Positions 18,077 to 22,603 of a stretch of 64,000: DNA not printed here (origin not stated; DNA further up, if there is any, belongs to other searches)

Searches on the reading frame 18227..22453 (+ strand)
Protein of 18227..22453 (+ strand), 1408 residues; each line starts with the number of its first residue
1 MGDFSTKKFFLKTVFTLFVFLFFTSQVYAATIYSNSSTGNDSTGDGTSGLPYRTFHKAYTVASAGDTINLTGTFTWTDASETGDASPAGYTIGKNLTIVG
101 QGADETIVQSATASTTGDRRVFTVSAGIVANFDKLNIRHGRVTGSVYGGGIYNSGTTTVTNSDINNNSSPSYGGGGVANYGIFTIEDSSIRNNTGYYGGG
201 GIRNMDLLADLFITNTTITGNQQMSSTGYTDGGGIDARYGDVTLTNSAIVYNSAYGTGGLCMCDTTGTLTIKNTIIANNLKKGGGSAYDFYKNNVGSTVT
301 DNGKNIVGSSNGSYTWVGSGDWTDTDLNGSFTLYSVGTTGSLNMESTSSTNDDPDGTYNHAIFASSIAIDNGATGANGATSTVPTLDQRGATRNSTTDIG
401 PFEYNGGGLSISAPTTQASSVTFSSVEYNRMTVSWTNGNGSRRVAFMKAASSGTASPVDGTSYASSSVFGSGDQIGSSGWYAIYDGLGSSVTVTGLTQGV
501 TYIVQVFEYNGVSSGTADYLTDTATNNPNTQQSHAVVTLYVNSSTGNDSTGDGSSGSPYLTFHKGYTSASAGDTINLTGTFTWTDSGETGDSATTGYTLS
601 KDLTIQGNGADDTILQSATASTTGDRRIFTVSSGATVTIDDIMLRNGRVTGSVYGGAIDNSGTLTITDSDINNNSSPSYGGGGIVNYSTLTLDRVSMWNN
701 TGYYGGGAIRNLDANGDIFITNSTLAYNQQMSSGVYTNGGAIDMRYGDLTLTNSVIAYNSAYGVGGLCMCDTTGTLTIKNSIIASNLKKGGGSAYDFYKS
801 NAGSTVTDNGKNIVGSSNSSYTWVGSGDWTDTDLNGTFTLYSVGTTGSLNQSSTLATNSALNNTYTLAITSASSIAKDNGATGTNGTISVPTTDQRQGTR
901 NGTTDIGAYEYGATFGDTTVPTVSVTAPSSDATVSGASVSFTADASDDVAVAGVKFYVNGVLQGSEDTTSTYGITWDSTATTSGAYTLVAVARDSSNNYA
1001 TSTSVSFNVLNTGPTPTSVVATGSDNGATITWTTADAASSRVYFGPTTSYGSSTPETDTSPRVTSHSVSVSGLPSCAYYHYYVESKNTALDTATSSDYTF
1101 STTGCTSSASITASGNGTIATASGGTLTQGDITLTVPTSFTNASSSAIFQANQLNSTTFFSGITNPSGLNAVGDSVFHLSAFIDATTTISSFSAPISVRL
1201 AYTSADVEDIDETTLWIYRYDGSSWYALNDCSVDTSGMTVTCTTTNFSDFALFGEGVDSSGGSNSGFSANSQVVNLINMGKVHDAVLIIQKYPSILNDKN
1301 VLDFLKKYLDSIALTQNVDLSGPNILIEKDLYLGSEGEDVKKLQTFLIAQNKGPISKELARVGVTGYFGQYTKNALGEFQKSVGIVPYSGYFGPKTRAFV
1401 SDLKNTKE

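Call 13: search_protein_families(library=pfam, proteins=[window:18227-22453:+], max_evalue=0.001)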
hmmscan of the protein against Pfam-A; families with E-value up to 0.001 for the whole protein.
window:18227-22453:+ (1408 aa): 2 families
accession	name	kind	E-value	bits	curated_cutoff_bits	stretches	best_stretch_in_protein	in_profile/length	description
PF17957.7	Big_7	-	6.3e-16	59.2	24.1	1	921-989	1-69/70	Bacterial Ig domain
PF01471.23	PG_binding_1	-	1.5e-06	28.7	23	1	1337-1398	2-55/57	Putative peptidoglycan binding domain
